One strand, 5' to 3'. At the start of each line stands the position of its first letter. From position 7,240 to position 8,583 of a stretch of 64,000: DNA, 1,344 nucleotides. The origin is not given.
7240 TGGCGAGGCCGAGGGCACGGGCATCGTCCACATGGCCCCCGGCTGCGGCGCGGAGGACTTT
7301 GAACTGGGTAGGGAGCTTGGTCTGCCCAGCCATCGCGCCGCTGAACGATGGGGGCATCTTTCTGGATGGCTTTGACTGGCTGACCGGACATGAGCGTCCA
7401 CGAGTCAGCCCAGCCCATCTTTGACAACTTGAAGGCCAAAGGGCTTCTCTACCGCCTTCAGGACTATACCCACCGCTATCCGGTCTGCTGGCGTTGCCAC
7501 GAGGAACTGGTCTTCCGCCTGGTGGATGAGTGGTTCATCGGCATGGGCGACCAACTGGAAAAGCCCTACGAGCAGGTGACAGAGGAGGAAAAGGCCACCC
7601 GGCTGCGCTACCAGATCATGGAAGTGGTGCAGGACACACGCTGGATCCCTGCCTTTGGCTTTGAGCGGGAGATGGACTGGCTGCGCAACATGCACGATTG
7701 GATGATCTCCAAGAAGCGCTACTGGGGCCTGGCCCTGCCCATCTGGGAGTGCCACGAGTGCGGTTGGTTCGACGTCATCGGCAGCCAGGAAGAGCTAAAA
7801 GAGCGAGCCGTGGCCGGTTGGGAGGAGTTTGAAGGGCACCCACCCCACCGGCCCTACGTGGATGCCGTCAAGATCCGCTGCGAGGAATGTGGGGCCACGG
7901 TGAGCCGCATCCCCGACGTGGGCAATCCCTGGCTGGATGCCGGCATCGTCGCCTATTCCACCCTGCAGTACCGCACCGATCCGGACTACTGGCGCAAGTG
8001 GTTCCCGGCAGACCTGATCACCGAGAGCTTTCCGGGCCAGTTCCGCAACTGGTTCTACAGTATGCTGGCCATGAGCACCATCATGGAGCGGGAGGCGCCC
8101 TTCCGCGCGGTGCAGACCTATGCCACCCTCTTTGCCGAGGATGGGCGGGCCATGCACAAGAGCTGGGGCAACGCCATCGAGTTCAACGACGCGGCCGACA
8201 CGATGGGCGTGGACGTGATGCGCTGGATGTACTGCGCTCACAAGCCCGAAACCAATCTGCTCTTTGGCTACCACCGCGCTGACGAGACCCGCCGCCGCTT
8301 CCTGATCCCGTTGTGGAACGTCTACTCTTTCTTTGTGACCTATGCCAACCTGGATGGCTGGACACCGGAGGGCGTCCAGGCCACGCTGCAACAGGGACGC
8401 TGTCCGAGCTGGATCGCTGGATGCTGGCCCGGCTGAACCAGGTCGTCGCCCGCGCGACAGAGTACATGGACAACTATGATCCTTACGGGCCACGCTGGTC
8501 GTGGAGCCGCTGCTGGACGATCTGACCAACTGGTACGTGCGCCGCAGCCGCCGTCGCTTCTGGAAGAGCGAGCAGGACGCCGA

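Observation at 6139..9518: Canonical ileS carries >=10 frameshifts while flanking genes are intact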

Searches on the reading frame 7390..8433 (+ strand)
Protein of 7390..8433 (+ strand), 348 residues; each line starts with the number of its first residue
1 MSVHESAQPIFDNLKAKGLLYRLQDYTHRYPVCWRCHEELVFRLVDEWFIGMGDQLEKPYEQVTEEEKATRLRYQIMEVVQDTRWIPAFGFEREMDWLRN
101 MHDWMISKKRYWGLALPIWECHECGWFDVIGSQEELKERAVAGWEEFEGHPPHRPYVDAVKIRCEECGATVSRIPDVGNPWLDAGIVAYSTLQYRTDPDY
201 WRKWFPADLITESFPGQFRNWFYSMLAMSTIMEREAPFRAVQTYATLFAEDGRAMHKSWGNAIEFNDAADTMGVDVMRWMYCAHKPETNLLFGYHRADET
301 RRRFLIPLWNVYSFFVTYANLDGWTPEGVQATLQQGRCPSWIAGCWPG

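Call 4: search_protein_families(library=ncbifam, proteins=[window:7390-8433:+])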
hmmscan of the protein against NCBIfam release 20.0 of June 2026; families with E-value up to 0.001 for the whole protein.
window:7390-8433:+ (348 aa): 13 families
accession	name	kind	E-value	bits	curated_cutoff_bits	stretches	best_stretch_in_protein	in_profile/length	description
TIGR00392.1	ileS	equivalog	4e-69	233.7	621.4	1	5-328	381-685/861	isoleucine--tRNA ligase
NF000257.1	MupA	exception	6.4e-49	166.5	1900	1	9-327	358-659/1024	mupirocin-resistant isoleucine--tRNA ligase MupA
NF000258.1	MupB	exception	2.5e-46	158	1900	1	5-324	358-658/1033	mupirocin-resistant isoleucine--tRNA ligase MupB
NF009687.0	PRK13208.1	equivalog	1.1e-39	136.3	738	1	2-318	312-597/801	valine--tRNA ligase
TIGR00422.1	valS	equivalog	1e-36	126.3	612.1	1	1-319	312-591/863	valine--tRNA ligase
NF004349.1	PRK05729.1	equivalog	3.8e-33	114.7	704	1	6-319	311-581/860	valine--tRNA ligase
NF040702.1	ileS_w_GNAT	exception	4.4e-26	90.8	1999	1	7-279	556-805/1100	isoleucine--tRNA ligase, N-acetyltransferase domain-containing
NF011492.0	PRK14900.1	equivalog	3.9e-21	74.7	1783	1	81-331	387-607/1044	valine--tRNA ligase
NF000540.1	alt_ValS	exception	5.6e-17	61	900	1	66-320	393-639/827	valine--tRNA ligase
TIGR00396.1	leuS_bact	equivalog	3.9e-07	28.6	548.4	1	101-209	411-524/843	leucine--tRNA ligase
NF008957.0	PRK12300.1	subfamily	0.00014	19.9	677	0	248-283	620-655/946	leucine--tRNA ligase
TIGR00395.1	leuS_arch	equivalog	0.00025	19.2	648.5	0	1-117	399-500/938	leucine--tRNA ligase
TIGR00398.1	metG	equivalog_domain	0.00072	18.4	336.35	0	181-287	251-360/530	methionine--tRNA ligase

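Call 5: search_protein_families(library=pfam, proteins=[window:7390-8433:+])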
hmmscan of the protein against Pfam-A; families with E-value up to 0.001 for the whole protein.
window:7390-8433:+ (348 aa): 3 families
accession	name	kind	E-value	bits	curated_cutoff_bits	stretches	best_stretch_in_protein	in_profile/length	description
PF00133.28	tRNA-synt_1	-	3.2e-36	125.4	22.7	1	37-282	181-403/414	tRNA synthetases class I (I, L, M and V)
PF01921.24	tRNA-synt_1f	-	0.00013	21.4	27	1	230-292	260-320/360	tRNA synthetases class I (K)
PF09334.17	tRNA-synt_1g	-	0.00036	19.9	20.1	0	181-288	248-361/391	tRNA synthetases class I (M)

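Call 6: find_homologous_proteins(query=window:7390-8433:+, max_evalue=1e-30)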
Query window:7390-8433:+ (348 aa): 1950 proteins with E <= 1e-30 among 2788 candidates; the best 120 are listed.
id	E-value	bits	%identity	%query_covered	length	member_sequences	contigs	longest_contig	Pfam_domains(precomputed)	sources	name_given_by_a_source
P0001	8.8e-178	609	82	87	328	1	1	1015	PF00133.29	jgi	-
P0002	3.5e-175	601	75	93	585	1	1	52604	PF09334.18,PF08264.20,PF00133.29,PF19302.5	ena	-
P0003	2.5e-172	591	74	93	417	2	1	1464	PF09334.18,PF00133.29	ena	-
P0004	1.9e-171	589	69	98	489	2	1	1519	PF00133.29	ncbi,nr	ncbi:MAG: class I tRNA ligase family protein, partial [Anaerolineales bacterium]|nr:class I tRNA lig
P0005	6.2e-165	567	72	93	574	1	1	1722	PF08264.20,PF00133.29,PF19302.5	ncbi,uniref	ncbi:class I tRNA ligase family protein, partial [Promineifilum sp.]|uniref:class I tRNA ligase fami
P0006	3.1e-163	561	70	94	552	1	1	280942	PF08264.20,PF00133.29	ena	-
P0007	1.4e-162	559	71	94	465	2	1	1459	PF09334.18,PF00133.29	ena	-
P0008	1.1e-161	556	67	98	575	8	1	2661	PF09334.18,PF01921.25,PF00133.29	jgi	-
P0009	8.3e-160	550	67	94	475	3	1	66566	PF09334.18,PF00133.29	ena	-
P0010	1.6e-159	549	68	95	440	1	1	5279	PF08264.20,PF00133.29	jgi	-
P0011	2.2e-159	549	67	95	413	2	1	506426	PF09334.18,PF00133.29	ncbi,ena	-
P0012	3.6e-159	548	68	94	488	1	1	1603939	PF00133.29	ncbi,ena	-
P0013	1.5e-158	546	69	92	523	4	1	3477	PF08264.20,PF00133.29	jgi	jgi:isoleucyl-tRNA synthetase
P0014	2.0e-158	546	70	93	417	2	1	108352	PF00133.29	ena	-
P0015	3.1e-157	542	71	92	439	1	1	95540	PF09334.18,PF00133.29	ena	-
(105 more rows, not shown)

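Call 7: find_related_loci(query=window:7390-8433:+, collection=genome_contigs, flank=10000)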
Query window:7390-8433:+ (348 aa) in genome_contigs; peptide patterns used: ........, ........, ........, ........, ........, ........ (x = any residue, [..] = any of these).
600 stretches matched a pattern (row limit reached: there are more); 596 encode a relative of the query (tblastn E <= 1e-3); the best 80 are kept; 80 distinct loci.
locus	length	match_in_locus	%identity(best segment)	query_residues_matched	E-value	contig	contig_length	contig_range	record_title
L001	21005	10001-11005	94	2-336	0e+0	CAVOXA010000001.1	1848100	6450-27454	MAG: uncultured Chloroflexia bacterium isolate MFD09964.bin.2.208 genome assembly, contig: contig_11159, whole genome sh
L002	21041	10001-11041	86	1-342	0e+0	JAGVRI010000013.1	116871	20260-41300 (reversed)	MAG: Chloroflexota bacterium isolate TumbabinsA95 c_000000000013, whole genome shotgun sequence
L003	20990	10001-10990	85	2-331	0e+0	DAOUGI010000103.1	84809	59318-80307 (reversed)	MAG TPA_asm: Anaerolineae bacterium isolate R44_137 k83_4040286, whole genome shotgun sequence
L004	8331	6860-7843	86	1-328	0e+0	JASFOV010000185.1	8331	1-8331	MAG: Anaerolineae bacterium isolate D0819M12metaG_Bin_204 D0819M12metaG_FD_scaffold_1167_c1, whole genome shotgun sequen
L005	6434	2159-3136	83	1-326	0e+0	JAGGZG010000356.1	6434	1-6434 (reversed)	MAG: Anaerolineae bacterium isolate AUK198 PB_MBMC_152_c_000000000036, whole genome shotgun sequence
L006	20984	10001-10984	78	1-327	0e+0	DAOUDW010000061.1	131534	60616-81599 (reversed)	MAG TPA_asm: Anaerolineales bacterium isolate N14_70 453735, whole genome shotgun sequence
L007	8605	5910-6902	76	1-330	0e+0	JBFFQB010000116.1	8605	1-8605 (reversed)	MAG: Anaerolineales bacterium isolate Mix_mud20.2022.06.15 k141_1990742_length_8605_cov_14.9642, whole genome shotgun se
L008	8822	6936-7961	73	1-342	2e-179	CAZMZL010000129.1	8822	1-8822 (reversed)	MAG TPA_asm: uncultured Anaerolineaceae bacterium isolate binchicken_co121_8 genome assembly, contig: NODE_6797_length_8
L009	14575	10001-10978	75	5-329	8e-179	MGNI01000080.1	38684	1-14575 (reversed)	MAG: Chloroflexi bacterium RBG_16_48_8 RBG_16_scaffold_2326, whole genome shotgun sequence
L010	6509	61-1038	77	2-326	1e-178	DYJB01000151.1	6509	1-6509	MAG TPA_asm: Candidatus Aquidulcis sp. isolate FI88_3_69_8 Afr_mines_FI88_3495_length_6509_cov_3_119151, whole genome sh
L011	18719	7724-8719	75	1-331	2e-177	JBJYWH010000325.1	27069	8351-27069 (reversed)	MAG: Anaerolineales bacterium isolate J5_7_160517rDrA_9 J5_7_160517rDrA_9_000000000325, whole genome shotgun sequence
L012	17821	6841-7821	76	1-326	7e-178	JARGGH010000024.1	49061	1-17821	MAG: Anaerolineales bacterium isolate C14-27 NODE_24_length_49061_cov_18.635289, whole genome shotgun sequence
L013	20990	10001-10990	75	2-330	4e-176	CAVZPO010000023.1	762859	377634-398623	MAG: uncultured Chloroflexia bacterium isolate MFD02809.bin.1.41 genome assembly, contig: contig_67003, whole genome sho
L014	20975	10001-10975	76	3-326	8e-176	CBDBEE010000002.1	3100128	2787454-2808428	MAG: Candidatus Poribacteria bacterium isolate 9eb15a66-94a6-4ca6-bf90-476f30333b94 genome assembly, contig: contig_2, w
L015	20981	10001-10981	76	3-328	6e-176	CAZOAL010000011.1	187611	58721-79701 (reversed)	MAG TPA_asm: uncultured bacterium isolate SRP119689_co1_304 genome assembly, contig: NODE_39_length_187611_cov_28.582551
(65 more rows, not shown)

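Call 24: find_related_loci(query=window:7390-8433:+, collection=metagenome_contigs, flank=6000)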
Query window:7390-8433:+ (348 aa) in metagenome_contigs; peptide patterns used: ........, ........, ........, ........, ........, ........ (x = any residue, [..] = any of these).
600 stretches matched a pattern (row limit reached: there are more); 591 encode a relative of the query (tblastn E <= 1e-3); the best 80 are kept; 80 distinct loci.
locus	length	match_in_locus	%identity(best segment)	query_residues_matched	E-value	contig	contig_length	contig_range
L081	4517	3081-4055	85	2-326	0e+0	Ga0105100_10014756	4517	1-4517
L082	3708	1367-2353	84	2-330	0e+0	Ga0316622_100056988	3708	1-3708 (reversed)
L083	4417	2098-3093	81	1-332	0e+0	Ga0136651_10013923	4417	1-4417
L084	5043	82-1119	79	1-344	0e+0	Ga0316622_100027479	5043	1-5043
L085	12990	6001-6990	84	1-330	0e+0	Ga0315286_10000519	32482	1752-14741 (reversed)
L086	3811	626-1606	76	1-326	0e+0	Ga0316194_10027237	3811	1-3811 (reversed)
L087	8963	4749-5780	72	1-344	7e-178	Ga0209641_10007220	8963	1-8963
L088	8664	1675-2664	75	1-329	8e-178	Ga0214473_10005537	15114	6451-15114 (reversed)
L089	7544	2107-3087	75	1-326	3e-177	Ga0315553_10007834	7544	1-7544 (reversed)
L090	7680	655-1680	73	2-342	3e-176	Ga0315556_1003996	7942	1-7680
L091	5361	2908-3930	73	2-344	3e-178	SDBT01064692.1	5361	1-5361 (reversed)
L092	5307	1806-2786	76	1-327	3e-177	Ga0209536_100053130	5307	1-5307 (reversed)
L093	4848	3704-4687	74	3-330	3e-178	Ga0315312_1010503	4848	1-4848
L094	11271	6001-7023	74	2-342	2e-173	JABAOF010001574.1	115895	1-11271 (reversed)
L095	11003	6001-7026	70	1-340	5e-171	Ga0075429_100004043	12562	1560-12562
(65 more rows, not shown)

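Call 26: find_encoding_contigs(protein=P0012, flank=5000, max_places=2)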
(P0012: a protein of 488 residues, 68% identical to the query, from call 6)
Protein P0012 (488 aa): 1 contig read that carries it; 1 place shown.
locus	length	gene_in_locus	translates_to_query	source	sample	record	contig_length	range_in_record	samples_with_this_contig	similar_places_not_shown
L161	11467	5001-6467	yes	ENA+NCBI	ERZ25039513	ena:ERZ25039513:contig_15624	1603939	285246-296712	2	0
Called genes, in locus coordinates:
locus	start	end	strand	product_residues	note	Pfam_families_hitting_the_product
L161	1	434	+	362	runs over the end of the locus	PF01011:PQQ (faint), PF13360:PQQ_2, PF13570:Beta-prop_ACSF4, PF25293:Beta-prop_EMC1_N (faint), PF07774:EMC1_C (faint), PF13360:PQQ_2, PF13570:Beta-prop_ACSF4, PF13360:PQQ_2, +1 more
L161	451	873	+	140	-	PF02096:60KD_IMP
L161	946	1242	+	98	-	PF02096:60KD_IMP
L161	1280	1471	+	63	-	PF14804:Jag_N (weak)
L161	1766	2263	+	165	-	PF13083:KH_KhpA-B, PF01424:R3H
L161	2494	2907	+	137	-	PF00591:Glycos_transf_3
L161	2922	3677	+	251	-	PF00591:Glycos_transf_3, PF07831:PYNP_C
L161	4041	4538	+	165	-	PF00133:tRNA-synt_1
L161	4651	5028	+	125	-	PF00133:tRNA-synt_1 (weak)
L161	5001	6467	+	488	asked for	PF00133:tRNA-synt_1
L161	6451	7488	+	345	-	PF08264:Anticodon_1, PF19302:DUF5915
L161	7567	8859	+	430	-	PF01066:CDP-OH_P_transf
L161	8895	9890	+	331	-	PF03706:LPG_synthase_TM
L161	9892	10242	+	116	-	-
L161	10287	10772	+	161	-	PF01986:DUF123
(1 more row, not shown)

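Call 27: find_encoding_contigs(protein=P0002, flank=6000, max_places=2)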
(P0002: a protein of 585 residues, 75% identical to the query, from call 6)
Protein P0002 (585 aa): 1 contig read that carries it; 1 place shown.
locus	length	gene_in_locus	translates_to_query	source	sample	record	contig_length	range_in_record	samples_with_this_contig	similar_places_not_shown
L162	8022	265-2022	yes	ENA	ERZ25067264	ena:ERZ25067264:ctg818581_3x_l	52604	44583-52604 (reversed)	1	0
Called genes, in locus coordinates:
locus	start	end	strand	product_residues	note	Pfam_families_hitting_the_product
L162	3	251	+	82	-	?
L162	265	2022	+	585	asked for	PF00133:tRNA-synt_1, PF09334:tRNA-synt_1g (faint), PF08264:Anticodon_1, PF19302:DUF5915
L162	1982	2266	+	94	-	PF19302:DUF5915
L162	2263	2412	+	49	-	-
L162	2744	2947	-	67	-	PF00313:CSD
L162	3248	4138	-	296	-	PF03446:NAD_binding_2, PF03807:F420_oxidored (faint), PF09130:DUF1932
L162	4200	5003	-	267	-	PF00459:Inositol_P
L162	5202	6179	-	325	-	PF06762:LMF1, PF25179:LMF1_C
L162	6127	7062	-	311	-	PF04134:DCC1-like, PF06762:LMF1 (weak)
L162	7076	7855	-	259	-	PF14378:PAP2_3, PF01569:PAP2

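Call 31: search_protein_families(library=ncbifam, proteins=[L001:8726-12127:+], max_evalue=1e-20)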
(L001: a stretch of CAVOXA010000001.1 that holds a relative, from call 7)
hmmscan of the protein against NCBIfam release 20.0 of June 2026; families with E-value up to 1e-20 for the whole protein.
L001:8726-12127:+ (1134 aa): 9 families
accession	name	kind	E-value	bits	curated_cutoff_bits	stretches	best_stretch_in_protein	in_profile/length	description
TIGR00392.1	ileS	equivalog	3.2e-195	650.9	621.4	2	182-921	132-850/861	isoleucine--tRNA ligase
NF000257.1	MupA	exception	1.1e-167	559.7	1900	2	193-1085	141-979/1024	mupirocin-resistant isoleucine--tRNA ligase MupA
NF000258.1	MupB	exception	1.9e-148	496.1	1900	2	193-1080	141-980/1033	mupirocin-resistant isoleucine--tRNA ligase MupB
TIGR00422.1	valS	equivalog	1.5e-101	340.9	612.1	1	373-952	260-791/863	valine--tRNA ligase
NF009687.0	PRK13208.1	equivalog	1.5e-98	331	738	1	373-955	259-796/801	valine--tRNA ligase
NF004349.1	PRK05729.1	equivalog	1e-87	295.3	704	1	375-948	256-770/860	valine--tRNA ligase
NF040702.1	ileS_w_GNAT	exception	2.7e-73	247.1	1999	1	370-858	496-957/1100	isoleucine--tRNA ligase, N-acetyltransferase domain-containing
NF011492.0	PRK14900.1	equivalog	2.9e-59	200.9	1783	1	380-919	277-768/1044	valine--tRNA ligase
NF000540.1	alt_ValS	exception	1.3e-45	155.7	900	1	422-926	337-806/827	valine--tRNA ligase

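Call 32: search_solved_structures(query=L001:8726-12127:+, max_evalue=1e-20, show_alignments=1)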
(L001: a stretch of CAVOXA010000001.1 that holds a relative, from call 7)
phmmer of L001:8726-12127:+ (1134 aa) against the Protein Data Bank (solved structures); distinct sequences matched with E-value up to 1e-20: 18.
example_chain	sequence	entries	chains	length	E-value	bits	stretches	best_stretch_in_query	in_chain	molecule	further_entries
8c8w_A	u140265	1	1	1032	2.8e-176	591.3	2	194-1101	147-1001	Isoleucine--tRNA ligase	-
8c9d_A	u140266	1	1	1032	8.8e-175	586.3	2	194-1101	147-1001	Isoleucine--tRNA ligase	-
8c8v_A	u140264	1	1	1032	1.3e-173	582.4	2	194-1101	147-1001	Isoleucine--tRNA ligase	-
8c8u_A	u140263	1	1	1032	7e-173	580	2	194-1101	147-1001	Isoleucine--tRNA ligase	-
1ile_A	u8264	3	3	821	1.5e-169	569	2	194-909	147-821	ISOLEUCYL-TRNA SYNTHETASE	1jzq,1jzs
9w01_B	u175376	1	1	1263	2.5e-123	415.9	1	198-1131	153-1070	Isoleucine--tRNA ligase, cytoplasmic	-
8wnd_A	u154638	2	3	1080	2.9e-101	342.8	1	203-1080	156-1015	isoleucine--tRNA ligase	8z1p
9wqs_A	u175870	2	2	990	2e-93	316.9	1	204-980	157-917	Isoleucine--tRNA ligase, cytoplasmic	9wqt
7d5c_A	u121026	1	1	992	2e-93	316.8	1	204-980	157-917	Isoleucine--tRNA ligase, cytoplasmic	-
6ldk_A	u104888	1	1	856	8e-93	314.8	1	193-858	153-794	Isoleucine--tRNA ligase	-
8c9f_A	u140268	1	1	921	3e-69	236.8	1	214-877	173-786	Isoleucine--tRNA ligase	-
8c9e_A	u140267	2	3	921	8.5e-67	228.6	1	214-877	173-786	Isoleucine--tRNA ligase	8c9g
1ffy_A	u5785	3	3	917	1.1e-66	228.2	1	214-897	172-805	ISOLEUCYL-TRNA SYNTHETASE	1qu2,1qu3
8wnf_A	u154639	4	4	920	9.4e-53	182.1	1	200-851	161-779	Isoleucine--tRNA ligase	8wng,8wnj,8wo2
8wni_A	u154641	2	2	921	9.5e-53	182.1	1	200-851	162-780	Isoleucine--tRNA ligase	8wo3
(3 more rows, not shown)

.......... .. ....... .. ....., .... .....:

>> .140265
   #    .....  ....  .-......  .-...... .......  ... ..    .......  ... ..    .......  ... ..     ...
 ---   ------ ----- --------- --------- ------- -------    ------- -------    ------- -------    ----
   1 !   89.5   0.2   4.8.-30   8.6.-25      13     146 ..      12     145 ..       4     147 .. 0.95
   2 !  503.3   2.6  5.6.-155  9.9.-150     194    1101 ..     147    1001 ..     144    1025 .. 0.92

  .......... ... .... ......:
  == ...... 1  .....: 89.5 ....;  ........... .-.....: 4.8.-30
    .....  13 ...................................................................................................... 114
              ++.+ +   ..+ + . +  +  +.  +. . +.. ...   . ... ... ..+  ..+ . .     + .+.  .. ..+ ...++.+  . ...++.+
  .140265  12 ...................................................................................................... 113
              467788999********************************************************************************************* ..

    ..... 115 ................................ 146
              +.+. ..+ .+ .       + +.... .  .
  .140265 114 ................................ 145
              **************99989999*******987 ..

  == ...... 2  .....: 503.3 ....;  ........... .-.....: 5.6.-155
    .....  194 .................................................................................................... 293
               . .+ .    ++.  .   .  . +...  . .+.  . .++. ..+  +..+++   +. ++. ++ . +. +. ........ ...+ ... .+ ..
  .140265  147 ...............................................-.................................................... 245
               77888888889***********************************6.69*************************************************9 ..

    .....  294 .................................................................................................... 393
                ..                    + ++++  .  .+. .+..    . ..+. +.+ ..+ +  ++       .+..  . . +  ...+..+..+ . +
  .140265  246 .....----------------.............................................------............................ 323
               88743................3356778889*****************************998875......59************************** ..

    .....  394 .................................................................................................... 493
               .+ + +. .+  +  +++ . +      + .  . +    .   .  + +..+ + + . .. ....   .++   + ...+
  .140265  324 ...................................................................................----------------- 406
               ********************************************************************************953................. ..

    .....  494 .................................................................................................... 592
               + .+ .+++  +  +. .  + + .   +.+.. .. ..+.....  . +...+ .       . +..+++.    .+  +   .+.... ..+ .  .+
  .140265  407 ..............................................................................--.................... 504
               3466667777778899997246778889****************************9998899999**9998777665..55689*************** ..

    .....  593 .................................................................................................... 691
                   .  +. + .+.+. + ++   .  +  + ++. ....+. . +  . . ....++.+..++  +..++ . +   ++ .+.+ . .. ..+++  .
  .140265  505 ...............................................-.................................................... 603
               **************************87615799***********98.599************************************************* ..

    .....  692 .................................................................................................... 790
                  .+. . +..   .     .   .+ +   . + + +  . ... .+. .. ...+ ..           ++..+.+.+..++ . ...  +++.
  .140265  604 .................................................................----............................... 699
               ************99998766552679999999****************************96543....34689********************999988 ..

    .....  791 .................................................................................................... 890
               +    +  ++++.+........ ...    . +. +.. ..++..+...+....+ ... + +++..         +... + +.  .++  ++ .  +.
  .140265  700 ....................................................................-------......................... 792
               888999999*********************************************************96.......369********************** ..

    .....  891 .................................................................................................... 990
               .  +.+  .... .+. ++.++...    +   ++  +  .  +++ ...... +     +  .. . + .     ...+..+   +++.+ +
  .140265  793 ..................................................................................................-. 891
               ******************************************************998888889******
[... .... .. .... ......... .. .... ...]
